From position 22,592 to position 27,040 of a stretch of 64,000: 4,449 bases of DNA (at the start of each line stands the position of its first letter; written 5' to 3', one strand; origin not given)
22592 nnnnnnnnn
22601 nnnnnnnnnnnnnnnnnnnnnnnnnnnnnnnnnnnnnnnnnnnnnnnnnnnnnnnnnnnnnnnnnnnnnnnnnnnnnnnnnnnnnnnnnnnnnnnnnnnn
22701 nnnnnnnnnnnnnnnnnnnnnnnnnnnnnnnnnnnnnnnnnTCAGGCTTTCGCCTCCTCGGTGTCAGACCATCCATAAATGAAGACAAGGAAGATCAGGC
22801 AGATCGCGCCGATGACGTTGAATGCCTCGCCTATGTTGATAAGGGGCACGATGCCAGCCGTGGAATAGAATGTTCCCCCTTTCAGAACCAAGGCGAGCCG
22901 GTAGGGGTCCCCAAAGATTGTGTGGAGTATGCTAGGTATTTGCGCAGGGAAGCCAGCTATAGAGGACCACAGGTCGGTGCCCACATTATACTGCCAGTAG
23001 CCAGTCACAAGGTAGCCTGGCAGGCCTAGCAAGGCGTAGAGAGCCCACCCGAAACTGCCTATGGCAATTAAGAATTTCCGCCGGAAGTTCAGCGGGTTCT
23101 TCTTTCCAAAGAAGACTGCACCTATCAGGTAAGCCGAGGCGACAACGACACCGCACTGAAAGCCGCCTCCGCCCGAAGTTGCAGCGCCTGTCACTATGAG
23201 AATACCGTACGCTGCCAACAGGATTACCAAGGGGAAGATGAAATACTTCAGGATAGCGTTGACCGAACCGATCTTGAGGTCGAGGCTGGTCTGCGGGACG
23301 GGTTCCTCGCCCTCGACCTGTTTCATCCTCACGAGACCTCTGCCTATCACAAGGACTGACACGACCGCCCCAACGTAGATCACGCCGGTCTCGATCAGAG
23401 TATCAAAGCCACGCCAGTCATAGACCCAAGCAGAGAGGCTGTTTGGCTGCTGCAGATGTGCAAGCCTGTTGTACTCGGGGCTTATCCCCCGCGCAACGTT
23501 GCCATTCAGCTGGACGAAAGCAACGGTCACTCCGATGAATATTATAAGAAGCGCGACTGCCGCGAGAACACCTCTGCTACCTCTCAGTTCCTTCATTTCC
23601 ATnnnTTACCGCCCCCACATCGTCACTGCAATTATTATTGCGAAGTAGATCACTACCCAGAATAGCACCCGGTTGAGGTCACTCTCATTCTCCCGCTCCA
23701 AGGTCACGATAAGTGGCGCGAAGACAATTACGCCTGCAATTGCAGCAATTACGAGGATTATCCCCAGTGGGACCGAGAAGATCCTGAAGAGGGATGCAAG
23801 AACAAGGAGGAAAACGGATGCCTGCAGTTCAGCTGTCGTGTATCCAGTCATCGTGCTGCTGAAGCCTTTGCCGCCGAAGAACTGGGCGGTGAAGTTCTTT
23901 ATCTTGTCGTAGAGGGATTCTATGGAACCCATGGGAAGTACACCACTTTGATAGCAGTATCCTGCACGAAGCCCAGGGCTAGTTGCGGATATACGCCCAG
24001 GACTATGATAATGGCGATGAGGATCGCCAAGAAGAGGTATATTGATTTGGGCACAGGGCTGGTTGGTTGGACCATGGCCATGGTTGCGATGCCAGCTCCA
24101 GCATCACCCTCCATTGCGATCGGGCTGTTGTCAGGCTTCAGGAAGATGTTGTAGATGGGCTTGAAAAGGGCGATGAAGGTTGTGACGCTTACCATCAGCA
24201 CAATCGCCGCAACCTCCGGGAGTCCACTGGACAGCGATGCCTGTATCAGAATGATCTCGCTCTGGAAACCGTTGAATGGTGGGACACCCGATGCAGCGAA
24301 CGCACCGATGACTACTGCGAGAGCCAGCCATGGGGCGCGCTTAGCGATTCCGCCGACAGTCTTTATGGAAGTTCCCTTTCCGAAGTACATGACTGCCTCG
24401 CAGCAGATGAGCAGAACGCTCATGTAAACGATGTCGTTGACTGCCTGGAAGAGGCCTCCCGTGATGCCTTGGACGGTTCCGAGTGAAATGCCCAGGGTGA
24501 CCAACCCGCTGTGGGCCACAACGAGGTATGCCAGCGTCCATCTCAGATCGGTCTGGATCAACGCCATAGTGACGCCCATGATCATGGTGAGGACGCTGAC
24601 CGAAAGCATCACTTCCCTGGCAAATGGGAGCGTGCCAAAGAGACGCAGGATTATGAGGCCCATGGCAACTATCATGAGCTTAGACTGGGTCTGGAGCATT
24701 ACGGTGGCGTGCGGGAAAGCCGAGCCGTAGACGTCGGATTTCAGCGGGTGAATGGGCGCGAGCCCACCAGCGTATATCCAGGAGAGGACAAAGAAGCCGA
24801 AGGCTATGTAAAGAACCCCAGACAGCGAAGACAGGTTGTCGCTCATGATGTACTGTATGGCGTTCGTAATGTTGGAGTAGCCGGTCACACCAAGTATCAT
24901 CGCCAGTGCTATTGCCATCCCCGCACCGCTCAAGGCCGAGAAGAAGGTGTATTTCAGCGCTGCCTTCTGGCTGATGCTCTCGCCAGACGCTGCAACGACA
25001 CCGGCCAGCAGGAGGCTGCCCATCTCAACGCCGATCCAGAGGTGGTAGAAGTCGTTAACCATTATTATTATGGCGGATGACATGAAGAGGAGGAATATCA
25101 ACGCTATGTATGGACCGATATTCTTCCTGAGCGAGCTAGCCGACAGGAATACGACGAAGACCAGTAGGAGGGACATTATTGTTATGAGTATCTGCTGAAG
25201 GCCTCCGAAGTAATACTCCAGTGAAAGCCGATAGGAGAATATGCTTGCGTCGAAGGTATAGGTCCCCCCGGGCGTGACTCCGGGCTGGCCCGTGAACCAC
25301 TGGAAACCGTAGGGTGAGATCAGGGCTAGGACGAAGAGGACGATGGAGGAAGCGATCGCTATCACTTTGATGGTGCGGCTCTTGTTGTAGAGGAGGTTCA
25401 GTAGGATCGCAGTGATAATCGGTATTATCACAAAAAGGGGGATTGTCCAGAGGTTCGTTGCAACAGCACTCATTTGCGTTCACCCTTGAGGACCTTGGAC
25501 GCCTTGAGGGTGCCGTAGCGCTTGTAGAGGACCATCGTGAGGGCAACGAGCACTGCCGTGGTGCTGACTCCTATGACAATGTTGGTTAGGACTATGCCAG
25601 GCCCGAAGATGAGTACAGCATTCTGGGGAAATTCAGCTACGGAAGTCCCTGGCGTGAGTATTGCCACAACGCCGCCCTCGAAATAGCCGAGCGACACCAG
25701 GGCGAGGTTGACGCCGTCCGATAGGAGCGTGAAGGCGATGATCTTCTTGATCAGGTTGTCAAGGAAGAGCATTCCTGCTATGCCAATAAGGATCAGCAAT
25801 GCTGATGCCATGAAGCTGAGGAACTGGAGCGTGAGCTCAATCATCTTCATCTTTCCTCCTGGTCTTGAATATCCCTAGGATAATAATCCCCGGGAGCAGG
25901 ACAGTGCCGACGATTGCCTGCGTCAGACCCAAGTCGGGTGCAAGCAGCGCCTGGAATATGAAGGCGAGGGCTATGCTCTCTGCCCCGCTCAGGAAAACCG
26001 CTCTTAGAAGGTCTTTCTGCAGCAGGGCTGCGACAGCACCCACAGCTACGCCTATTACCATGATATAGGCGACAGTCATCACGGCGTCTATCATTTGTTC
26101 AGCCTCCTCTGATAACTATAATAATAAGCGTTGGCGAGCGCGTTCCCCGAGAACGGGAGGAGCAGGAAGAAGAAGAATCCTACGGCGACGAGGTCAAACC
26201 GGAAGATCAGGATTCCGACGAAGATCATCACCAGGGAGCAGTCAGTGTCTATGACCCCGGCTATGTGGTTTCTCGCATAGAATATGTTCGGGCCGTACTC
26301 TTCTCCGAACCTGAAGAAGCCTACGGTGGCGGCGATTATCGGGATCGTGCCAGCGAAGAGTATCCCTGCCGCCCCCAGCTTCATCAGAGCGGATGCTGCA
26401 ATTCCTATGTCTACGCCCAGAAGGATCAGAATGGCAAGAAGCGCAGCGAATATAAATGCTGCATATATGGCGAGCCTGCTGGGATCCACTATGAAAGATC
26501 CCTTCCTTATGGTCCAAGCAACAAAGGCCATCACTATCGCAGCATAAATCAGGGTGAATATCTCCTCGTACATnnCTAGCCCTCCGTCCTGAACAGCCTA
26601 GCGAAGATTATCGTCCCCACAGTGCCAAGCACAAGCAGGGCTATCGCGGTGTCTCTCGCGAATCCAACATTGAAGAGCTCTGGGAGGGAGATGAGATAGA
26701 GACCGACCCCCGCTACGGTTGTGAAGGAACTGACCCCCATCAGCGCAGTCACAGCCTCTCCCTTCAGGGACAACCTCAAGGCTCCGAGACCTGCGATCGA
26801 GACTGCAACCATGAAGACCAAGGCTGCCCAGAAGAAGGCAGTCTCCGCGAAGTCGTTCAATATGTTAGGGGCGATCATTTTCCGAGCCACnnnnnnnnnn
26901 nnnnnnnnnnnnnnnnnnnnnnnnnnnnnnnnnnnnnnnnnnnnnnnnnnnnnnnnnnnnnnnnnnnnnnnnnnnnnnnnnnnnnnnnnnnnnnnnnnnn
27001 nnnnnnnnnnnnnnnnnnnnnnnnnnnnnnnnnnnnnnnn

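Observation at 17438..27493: Mrp-linked energy-converting [NiFe] hydrogenase with three tandem polyferredoxins (14 predicted [4Fe-4S] clusters) and no NuoC homolog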

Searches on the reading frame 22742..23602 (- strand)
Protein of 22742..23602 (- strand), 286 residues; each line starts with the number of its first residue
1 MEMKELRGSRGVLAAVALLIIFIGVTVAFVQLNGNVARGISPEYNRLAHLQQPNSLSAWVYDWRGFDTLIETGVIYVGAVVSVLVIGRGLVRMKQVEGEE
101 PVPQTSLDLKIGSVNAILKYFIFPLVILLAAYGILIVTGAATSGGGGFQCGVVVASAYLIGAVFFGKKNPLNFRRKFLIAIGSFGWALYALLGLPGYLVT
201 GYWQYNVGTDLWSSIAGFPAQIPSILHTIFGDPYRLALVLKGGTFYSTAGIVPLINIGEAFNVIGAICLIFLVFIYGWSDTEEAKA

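Call 4: search_protein_families(library=pfam, proteins=[window:22742-23602:-], max_evalue=0.1)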
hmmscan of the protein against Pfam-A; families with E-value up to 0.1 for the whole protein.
window:22742-23602:- (286 aa): 3 families
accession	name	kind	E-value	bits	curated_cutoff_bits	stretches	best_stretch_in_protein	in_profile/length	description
PF04039.18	MnhB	-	2.4e-08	34.7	22.5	1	119-268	3-126/127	Domain related to MnhB subunit of Na+/H+ antiporter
PF07332.16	Phage_holin_3_6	-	0.044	14.3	28.4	1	8-106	34-104/116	Putative Actinobacterial Holin-X, holin superfamily III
PF20501.3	MbhE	-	0.053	14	27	0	23-81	13-76/98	MBH, subunit E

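Call 10: search_protein_families(library=ncbifam, proteins=[window:22742-23602:-], max_evalue=0.1)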
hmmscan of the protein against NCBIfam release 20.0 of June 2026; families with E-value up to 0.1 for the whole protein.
window:22742-23602:- (286 aa): 9 families
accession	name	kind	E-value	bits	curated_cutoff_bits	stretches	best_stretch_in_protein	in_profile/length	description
NF009229.0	PRK12579.1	equivalog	1.7e-34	119.5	229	1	15-209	8-203/258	putative monovalent cation/H+ antiporter subunit B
NF004924.0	PRK06281.1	equivalog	2.7e-20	72.8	137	1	116-282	3-151/154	putative monovalent cation/H+ antiporter subunit B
NF009161.0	PRK12507.1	equivalog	9e-17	61.2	272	1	16-207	102-291/336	putative monovalent cation/H+ antiporter subunit B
NF009288.0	PRK12648.1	equivalog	3e-08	32.2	1104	1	27-168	712-854/954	monovalent cation/H+ antiporter subunit A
NF009217.0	PRK12567.1-1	equivalog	3.9e-07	29.8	268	1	53-212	52-193/238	putative monovalent cation/H+ antiporter subunit B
NF009162.0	PRK12508.1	equivalog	3.4e-06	27.3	120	1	115-205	4-96/139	Na(+)/H(+) antiporter subunit B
NF009160.0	PRK12505.1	equivalog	1.8e-05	24.2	140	1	130-204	41-117/179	putative monovalent cation/H+ antiporter subunit B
NF009159.0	PRK12504.1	equivalog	0.00029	20.8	141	1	47-88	133-174/178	DUF4040 domain-containing protein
NF006248.0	PRK08386.1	subfamily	0.00066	19.6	92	1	117-274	9-143/151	putative monovalent cation/H+ antiporter subunit B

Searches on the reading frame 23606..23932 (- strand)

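Call 4: search_protein_families(library=pfam, proteins=[window:23606-23932:-], max_evalue=0.1)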
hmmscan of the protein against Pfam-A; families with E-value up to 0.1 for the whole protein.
window:23606-23932:- (108 aa): 3 families
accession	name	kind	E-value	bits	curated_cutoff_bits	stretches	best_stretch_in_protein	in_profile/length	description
PF10066.14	DUF2304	-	0.015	16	25.5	1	62-104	4-46/106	Uncharacterized conserved protein (DUF2304)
PF20556.3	DUF6768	-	0.028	14.6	27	1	45-105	29-90/123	Family of unknown function (DUF6768)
PF02660.20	G3P_acyltransf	-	0.031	14.8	24.1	1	14-101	81-153/164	Glycerol-3-phosphate acyltransferase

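Call 10: search_protein_families(library=ncbifam, proteins=[window:23606-23932:-], max_evalue=0.1)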
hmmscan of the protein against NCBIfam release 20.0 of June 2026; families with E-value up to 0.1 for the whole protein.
window:23606-23932:- (108 aa): 3 families
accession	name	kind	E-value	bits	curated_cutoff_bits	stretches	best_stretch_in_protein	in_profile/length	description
NF010199.0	PRK13673.1-6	equivalog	0.00061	19.7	125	1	50-100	61-110/128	hypothetical protein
NF007131.0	PRK09577.1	equivalog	0.012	13.2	1768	1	1-69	835-904/1045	multidrug efflux RND transporter permease subunit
NF045849.1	ICE_MMCAP2_0565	equivalog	0.07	12.8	40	1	47-106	12-70/80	Mbov_0395 family pilin-like conjugal transfer protein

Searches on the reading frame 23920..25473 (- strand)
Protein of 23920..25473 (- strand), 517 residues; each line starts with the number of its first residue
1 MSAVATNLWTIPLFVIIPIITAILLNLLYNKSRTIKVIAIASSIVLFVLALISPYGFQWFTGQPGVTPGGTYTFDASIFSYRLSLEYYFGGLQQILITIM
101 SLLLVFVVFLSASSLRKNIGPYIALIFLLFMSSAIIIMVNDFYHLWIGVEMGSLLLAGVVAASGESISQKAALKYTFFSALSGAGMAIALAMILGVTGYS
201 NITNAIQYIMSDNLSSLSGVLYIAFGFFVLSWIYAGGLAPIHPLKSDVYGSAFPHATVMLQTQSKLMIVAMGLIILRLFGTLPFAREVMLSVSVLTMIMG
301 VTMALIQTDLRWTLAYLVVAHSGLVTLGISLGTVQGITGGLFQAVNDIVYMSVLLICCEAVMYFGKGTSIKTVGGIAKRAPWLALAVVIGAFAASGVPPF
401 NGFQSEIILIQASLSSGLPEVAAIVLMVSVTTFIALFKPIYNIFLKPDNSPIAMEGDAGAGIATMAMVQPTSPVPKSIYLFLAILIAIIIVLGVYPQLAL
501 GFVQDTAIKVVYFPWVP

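Call 4: search_protein_families(library=pfam, proteins=[window:23920-25473:-], max_evalue=0.1)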
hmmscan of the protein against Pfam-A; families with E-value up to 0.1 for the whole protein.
window:23920-25473:- (517 aa): 1 family
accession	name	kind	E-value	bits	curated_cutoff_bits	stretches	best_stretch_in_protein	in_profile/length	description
PF00361.26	Proton_antipo_M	-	1.8e-28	100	21.5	1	140-429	2-291/294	NADH:quinone oxidoreductase/Mrp antiporter, TM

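Call 10: search_protein_families(library=ncbifam, proteins=[window:23920-25473:-], max_evalue=0.1)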
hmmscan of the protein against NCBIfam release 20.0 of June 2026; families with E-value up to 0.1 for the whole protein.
window:23920-25473:- (517 aa): 69 families (the best 25 are shown)
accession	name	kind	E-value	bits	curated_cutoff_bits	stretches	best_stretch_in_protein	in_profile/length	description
NF004920.0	PRK06277.1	equivalog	9.4e-111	370.9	578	1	11-507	4-472/478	energy conserving hydrogenase EhbF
TIGR01972.1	NDH_I_M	subfamily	3.5e-37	128.2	263.8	1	13-509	3-481/486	NADH-quinone oxidoreductase subunit M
TIGR01770.1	NDH_I_N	subfamily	6.9e-37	127.5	332.6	1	12-499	6-471/472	NADH-quinone oxidoreductase subunit NuoN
NF006240.0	PRK08376.1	subfamily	7e-35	120.9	662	1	11-501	7-497/521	putative monovalent cation/H+ antiporter subunit D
NF006419.0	PRK08668.1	equivalog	2.2e-32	112.6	617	1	11-506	4-477/613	NADH dehydrogenase subunit M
NF006241.0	PRK08377.1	equivalog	5.7e-32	111.4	645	1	13-507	7-474/494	NADH dehydrogenase subunit N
NF009306.0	PRK12663.1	equivalog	5.7e-31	107.8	542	1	7-507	4-478/498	Na+/H+ antiporter subunit D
NF005818.0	PRK07691.1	equivalog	1e-27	97.3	586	1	13-445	8-434/496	Na+/H+ antiporter subunit D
NF004442.0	PRK05777.1-5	equivalog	3.3e-27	95.6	523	1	12-432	13-421/483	NADH-quinone oxidoreductase subunit NuoN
NF006238.0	PRK08375.1-4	equivalog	4.8e-27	94.9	626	1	11-446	6-431/531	putative monovalent cation/H+ antiporter subunit D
NF009310.0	PRK12668.1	equivalog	2.1e-25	89.6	564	1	89-463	66-419/584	Na(+)/H(+) antiporter subunit D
NF004441.0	PRK05777.1-4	equivalog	6.7e-24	84.4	477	1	135-507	160-520/524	NADH-quinone oxidoreductase subunit NuoN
NF004440.0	PRK05777.1-3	equivalog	4.5e-23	81.9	519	1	22-453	23-438/477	NADH-quinone oxidoreductase subunit NuoN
NF004444.0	PRK05777.2-2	equivalog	5.2e-23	81.9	496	1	92-447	82-444/496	NADH-quinone oxidoreductase subunit NuoN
NF009308.0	PRK12665.1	equivalog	1.6e-22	79.8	585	1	11-437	9-428/531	Na+/H+ antiporter subunit D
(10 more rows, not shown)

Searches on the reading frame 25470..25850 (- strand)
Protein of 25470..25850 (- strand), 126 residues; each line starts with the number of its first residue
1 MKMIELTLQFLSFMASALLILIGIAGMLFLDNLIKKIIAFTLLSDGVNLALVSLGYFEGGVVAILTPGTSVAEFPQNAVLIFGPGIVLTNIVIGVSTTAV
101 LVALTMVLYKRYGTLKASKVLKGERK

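Call 4: search_protein_families(library=pfam, proteins=[window:25470-25850:-], max_evalue=0.1)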
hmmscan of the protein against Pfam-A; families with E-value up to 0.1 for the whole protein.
window:25470-25850:- (126 aa): 2 families
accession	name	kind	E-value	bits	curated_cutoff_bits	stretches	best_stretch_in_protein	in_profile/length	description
PF00420.29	Oxidored_q2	-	2.3e-16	59.7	26.1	1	13-120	3-90/95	NADH-ubiquinone/plastoquinone oxidoreductase chain 4L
PF09881.14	DUF2108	-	3.1e-05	24.3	29.6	1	15-59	5-49/70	Predicted membrane protein (DUF2108)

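Call 10: search_protein_families(library=ncbifam, proteins=[window:25470-25850:-], max_evalue=0.1)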
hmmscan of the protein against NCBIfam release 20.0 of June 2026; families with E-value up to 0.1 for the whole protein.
window:25470-25850:- (126 aa): 18 families
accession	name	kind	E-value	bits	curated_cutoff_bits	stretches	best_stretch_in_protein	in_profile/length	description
NF005618.0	PRK07375.1-3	equivalog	6.1e-37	126.5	107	1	6-123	2-118/119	putative monovalent cation/H+ antiporter subunit C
NF005621.0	PRK07375.1-6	equivalog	2.4e-16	59.6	126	1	3-119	1-112/120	putative monovalent cation/H+ antiporter subunit C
NF006250.0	PRK08388.1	equivalog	1.9e-15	57.4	137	1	12-120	5-114/119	putative monovalent cation/H+ antiporter subunit C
NF005624.0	PRK07375.2-3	equivalog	7.4e-11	42.2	95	1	8-114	3-103/105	cation:proton antiporter subunit C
NF009304.0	PRK12661.1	equivalog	1e-10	41.8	152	2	16-68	8-60/140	putative monovalent cation/H+ antiporter subunit C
NF005620.0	PRK07375.1-5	equivalog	5.1e-10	39.4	91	1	18-121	10-108/113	putative monovalent cation/H+ antiporter subunit C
NF005619.0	PRK07375.1-4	equivalog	9.5e-10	38.8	145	1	13-120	6-107/111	Na+/H+ antiporter subunit C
NF009303.0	PRK12660.1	subfamily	3.6e-08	33.3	132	1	17-123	10-109/114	putative monovalent cation/H+ antiporter subunit C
TIGR00941.1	2a6301s03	subfamily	5.3e-08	33.4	161.2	1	14-114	5-100/104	multicomponent Na+:H+ antiporter, MnhC subunit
NF006372.0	PRK08600.1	equivalog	7.9e-08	32.4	127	1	14-119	5-105/113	Na(+)/H(+) antiporter subunit C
NF005623.0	PRK07375.2-2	equivalog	4.5e-07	30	81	1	15-107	5-89/93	putative monovalent cation/H+ antiporter subunit C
NF006573.0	PRK09094.1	equivalog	2.5e-06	27.5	105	1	14-113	5-103/114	Na+/H+ antiporter subunit C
NF009301.0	PRK12658.1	equivalog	3.9e-06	26.6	156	1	20-122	11-112/125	Na+/H+ antiporter subunit C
NF004320.0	PRK05715.1-2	equivalog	7.6e-06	25.9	57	1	14-118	8-92/99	NADH-quinone oxidoreductase subunit NuoK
NF009302.0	PRK12659.1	equivalog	0.0002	21.2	154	1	27-111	19-101/117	Na+/H+ antiporter subunit C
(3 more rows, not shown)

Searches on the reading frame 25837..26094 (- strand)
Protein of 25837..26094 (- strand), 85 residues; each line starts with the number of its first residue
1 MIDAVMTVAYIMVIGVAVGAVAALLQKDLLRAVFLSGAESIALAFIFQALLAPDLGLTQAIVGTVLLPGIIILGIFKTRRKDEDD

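Call 4: search_protein_families(library=pfam, proteins=[window:25837-26094:-], max_evalue=0.1)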
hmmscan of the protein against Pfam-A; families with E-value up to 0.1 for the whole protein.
window:25837-26094:- (85 aa): 1 family
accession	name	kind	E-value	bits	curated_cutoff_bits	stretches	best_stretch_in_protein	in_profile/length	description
PF13244.11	MbhD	-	4e-15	56.1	27.2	1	15-80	2-67/67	MBH, subunit D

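Call 10: search_protein_families(library=ncbifam, proteins=[window:25837-26094:-], max_evalue=0.1)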
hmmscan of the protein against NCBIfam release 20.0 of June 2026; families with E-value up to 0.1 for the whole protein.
window:25837-26094:- (85 aa): 13 families
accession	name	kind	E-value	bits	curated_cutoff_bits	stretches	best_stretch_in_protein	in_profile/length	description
NF004923.0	PRK06280.1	equivalog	8.4e-22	77.3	80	1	7-83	3-79/79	hypothetical protein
NF006242.0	PRK08378.1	subfamily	2.5e-12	47.1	98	1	4-82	3-81/85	hypothetical protein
NF009159.0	PRK12504.1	equivalog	1.5e-08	34.8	141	1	5-84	3-82/178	DUF4040 domain-containing protein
NF009284.0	PRK12644.1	equivalog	2.5e-06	25.9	962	1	8-67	601-660/975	Na+/H+ antiporter subunit A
NF009287.0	PRK12647.1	equivalog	4.7e-06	25.4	937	1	9-79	601-670/773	putative monovalent cation/H+ antiporter subunit A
NF009288.0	PRK12648.1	equivalog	6e-06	24.6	1104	1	6-67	607-668/954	monovalent cation/H+ antiporter subunit A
NF009161.0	PRK12507.1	equivalog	6.8e-06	25.5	272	1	6-77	9-79/336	putative monovalent cation/H+ antiporter subunit B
NF009285.0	PRK12645.1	equivalog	4.4e-05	21.9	1028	1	4-66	626-688/804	Na+/H+ antiporter subunit A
TIGR00940.1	2a6301s01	subfamily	6.3e-05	21.5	920.45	1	2-75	620-689/793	monovalent cation:proton antiporter subunit A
NF009289.0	PRK12649.1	equivalog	0.0015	17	1117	1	10-77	622-688/789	putative monovalent cation/H+ antiporter subunit A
NF009286.0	PRK12646.1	equivalog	0.0054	15.3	1063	1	10-66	631-687/800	DUF4040 family protein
NF009290.0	PRK12650.1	equivalog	0.01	13.8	980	1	8-67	604-663/966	DUF4040 family protein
NF004172.0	PRK05640.1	equivalog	0.014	15.5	156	1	11-79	8-72/152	putative monovalent cation/H+ antiporter subunit B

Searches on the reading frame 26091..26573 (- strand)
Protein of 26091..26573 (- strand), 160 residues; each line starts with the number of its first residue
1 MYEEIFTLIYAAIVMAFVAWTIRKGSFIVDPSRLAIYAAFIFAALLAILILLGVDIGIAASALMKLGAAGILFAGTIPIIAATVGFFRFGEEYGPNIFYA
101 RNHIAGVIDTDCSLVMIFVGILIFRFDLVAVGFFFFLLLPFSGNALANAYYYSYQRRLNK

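Call 4: search_protein_families(library=pfam, proteins=[window:26091-26573:-], max_evalue=0.1)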
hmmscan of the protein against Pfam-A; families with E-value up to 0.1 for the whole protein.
window:26091-26573:- (160 aa): 1 family
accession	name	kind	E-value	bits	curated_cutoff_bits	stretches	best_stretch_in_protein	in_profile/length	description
PF03334.19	PhaG_MnhG_YufB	-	1.6e-05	25.5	23.4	1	72-151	2-80/80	Na+/H+ antiporter subunit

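Call 10: search_protein_families(library=ncbifam, proteins=[window:26091-26573:-], max_evalue=0.1)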
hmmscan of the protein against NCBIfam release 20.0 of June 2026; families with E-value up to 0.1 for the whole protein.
window:26091-26573:- (160 aa): 6 families
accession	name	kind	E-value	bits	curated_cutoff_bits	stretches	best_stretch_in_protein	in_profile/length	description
NF004926.0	PRK06286.1-1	equivalog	5.7e-10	39.4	130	1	79-153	14-79/84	putative monovalent cation/H+ antiporter subunit G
NF004927.0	PRK06286.1-2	equivalog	2.4e-07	31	138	1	69-154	8-85/87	putative monovalent cation/H+ antiporter subunit G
NF004928.0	PRK06286.1-3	equivalog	3e-06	27.5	150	1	90-152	31-86/91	putative monovalent cation/H+ antiporter subunit G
NF004929.0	PRK06286.2-2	equivalog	3.2e-06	27.3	279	1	72-156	12-88/143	putative monovalent cation/H+ antiporter subunit G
TIGR01300.1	CPA3_mnhG_phaG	equivalog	0.00098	19.4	63.1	1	72-155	3-87/97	monovalent cation/H(+) antiporter subunit G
NF009311.0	PRK12670.1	equivalog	0.0014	18.4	116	1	67-136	5-68/99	putative monovalent cation/H+ antiporter subunit G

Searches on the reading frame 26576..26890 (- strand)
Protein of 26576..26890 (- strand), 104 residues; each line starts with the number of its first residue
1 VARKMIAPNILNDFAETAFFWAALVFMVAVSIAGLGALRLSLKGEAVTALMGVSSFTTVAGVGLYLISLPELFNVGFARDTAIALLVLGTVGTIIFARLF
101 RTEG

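Call 4: search_protein_families(library=pfam, proteins=[window:26576-26890:-], max_evalue=0.1)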
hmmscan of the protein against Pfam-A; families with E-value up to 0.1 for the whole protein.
window:26576-26890:- (104 aa): 1 family
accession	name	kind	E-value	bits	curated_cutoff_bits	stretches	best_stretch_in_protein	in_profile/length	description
PF04066.18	MrpF_PhaF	-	0.051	14.5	23.3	1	53-100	7-52/53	Multiple resistance and pH regulation protein F (MrpF / PhaF)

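Call 10: search_protein_families(library=ncbifam, proteins=[window:26576-26890:-], max_evalue=0.1)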
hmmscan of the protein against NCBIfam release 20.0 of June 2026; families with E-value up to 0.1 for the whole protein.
window:26576-26890:- (104 aa): 2 families
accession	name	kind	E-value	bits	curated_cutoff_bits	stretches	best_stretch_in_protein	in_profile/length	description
NF009254.0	PRK12612.1-2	equivalog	1.2e-11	45.2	72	1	22-101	7-84/86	putative monovalent cation/H+ antiporter subunit F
NF009242.0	PRK12599.1-1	equivalog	0.041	14.2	89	1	17-101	3-82/86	putative monovalent cation/H+ antiporter subunit F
